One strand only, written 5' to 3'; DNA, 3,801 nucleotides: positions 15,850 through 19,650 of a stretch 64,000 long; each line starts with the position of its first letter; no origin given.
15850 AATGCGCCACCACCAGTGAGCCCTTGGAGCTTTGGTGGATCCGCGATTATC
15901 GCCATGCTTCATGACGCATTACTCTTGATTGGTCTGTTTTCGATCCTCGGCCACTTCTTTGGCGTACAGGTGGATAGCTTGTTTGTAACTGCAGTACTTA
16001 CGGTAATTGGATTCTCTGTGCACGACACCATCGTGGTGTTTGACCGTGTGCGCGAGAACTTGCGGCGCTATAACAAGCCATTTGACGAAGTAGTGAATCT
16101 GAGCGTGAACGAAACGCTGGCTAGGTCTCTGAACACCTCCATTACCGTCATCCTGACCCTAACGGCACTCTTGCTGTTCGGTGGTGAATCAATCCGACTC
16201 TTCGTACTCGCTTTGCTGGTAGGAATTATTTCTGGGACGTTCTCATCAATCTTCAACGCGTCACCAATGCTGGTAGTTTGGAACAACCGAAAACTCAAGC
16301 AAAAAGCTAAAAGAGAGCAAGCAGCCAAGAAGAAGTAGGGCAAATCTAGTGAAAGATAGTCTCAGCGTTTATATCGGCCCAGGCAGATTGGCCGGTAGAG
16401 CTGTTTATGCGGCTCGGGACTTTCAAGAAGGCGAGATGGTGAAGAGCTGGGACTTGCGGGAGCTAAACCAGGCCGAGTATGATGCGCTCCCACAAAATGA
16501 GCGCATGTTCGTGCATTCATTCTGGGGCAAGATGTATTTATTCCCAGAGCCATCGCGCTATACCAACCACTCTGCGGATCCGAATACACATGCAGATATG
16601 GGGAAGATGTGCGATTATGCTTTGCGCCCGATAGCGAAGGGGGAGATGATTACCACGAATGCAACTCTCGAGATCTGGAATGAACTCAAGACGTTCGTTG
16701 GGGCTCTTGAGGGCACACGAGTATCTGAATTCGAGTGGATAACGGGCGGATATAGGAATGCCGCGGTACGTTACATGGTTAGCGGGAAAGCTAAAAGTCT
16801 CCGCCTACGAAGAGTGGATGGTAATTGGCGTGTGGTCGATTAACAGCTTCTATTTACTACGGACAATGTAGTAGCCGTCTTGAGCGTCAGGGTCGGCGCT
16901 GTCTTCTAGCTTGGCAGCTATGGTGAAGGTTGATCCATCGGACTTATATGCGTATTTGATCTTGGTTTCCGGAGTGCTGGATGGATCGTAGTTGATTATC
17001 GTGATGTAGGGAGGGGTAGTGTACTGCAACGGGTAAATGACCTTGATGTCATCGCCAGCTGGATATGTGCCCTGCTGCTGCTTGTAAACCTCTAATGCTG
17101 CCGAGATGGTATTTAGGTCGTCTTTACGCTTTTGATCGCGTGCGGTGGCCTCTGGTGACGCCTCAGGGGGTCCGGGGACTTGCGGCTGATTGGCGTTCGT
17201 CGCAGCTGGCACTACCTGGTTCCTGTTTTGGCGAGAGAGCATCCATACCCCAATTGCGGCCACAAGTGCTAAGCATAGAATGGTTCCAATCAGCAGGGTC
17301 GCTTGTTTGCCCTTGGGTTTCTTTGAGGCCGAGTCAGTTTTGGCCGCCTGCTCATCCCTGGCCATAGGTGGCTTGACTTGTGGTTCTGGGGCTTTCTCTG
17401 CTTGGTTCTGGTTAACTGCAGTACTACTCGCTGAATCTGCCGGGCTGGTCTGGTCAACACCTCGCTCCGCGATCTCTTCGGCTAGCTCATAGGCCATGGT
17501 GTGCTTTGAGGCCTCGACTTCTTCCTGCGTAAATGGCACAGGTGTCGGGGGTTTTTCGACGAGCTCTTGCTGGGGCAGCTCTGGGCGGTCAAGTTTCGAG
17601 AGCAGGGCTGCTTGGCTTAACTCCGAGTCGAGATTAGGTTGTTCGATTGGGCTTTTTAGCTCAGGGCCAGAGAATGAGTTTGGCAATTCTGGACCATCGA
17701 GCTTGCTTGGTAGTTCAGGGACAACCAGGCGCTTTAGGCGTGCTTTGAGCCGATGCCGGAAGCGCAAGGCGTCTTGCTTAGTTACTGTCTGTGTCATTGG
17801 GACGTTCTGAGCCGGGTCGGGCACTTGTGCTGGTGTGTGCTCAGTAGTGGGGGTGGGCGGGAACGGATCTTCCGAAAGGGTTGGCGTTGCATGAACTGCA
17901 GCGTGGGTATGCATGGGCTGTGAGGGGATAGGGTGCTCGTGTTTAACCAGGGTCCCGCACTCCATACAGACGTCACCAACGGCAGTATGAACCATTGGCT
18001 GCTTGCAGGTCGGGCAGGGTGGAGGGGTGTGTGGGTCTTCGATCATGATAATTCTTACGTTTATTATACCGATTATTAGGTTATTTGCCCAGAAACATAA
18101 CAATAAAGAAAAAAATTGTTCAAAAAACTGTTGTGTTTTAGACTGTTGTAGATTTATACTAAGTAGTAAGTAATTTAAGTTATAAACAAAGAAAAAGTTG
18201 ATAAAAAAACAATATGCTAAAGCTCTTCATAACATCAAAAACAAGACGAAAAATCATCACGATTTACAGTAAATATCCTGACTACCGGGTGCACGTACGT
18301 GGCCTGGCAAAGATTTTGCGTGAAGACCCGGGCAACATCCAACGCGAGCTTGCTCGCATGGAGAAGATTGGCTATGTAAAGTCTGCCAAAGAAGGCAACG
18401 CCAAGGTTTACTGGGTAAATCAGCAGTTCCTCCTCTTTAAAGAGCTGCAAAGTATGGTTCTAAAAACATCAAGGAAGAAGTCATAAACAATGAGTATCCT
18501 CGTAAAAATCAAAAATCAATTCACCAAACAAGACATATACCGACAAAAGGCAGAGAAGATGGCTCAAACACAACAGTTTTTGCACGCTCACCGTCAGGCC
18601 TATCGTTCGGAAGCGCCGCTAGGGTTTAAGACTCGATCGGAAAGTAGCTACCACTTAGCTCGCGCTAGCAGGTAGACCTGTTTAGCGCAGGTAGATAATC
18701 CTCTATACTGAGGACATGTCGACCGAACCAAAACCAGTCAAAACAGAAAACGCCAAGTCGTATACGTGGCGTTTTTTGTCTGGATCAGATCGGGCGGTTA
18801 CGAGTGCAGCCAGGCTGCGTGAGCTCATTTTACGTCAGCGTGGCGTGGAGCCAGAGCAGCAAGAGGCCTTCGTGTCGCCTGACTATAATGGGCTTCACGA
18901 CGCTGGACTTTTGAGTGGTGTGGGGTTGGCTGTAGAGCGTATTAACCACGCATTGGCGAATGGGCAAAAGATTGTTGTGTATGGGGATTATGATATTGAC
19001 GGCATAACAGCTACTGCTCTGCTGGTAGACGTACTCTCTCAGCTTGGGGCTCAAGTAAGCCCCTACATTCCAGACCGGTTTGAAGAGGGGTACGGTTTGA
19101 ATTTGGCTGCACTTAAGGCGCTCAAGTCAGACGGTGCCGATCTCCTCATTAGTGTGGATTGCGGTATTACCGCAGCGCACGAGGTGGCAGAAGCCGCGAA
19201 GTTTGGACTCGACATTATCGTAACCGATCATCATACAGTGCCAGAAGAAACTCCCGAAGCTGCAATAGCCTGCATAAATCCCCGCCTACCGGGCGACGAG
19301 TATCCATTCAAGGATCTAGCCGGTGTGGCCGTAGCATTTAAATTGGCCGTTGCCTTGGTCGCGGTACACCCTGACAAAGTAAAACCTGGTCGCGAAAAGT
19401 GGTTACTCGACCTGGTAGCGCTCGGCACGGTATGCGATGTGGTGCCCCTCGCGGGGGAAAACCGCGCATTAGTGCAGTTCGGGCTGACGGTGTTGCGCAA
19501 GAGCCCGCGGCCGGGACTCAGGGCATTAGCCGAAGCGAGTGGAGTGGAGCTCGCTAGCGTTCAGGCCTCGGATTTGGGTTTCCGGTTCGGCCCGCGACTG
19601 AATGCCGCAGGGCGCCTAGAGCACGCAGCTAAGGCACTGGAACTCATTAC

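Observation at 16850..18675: Zinc-ribbon / TM / pilin-like fusion protein with a divergently transcribed small wHTH regulator and repeat-containing AT-rich intergenic region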

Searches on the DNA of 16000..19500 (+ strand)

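Call 79: search_rna_families(source=window, start=16000, end=19500, threshold=evalue, max_evalue=1)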
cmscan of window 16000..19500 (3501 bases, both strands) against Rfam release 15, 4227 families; matches with E-value up to 1: 0.
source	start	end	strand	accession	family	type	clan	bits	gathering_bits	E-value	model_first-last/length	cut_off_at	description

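Call 80: search_rna_families(source=L017, threshold=gathering)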
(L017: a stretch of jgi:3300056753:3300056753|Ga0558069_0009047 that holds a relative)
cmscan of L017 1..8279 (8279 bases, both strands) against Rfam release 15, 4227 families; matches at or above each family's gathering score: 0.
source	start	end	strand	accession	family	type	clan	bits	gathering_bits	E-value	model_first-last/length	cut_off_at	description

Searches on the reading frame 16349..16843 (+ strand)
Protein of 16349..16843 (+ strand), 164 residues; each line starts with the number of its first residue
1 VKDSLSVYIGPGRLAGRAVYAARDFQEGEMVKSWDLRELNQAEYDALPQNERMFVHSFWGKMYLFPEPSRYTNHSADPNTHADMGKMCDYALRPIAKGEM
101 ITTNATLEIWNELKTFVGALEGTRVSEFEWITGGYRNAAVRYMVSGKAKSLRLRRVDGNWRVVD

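Call 3: search_protein_families(library=pfam, proteins=[window:16349-16843:+], max_evalue=1)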
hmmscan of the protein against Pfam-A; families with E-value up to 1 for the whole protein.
window:16349-16843:+ (164 aa): 2 families
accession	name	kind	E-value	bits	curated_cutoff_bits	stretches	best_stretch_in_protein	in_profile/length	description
PF00856.33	SET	-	4e-08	34.1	22.4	1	16-104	1-103/105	SET domain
PF24243.1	Phage_tail_C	-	0.26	11.1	23.7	1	40-48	7-15/26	Phage tail tip domain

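Call 4: search_protein_families(library=ncbifam, proteins=[window:16349-16843:+], max_evalue=1)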
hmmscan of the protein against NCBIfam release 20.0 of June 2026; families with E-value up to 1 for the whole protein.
window:16349-16843:+ (164 aa): 0 families
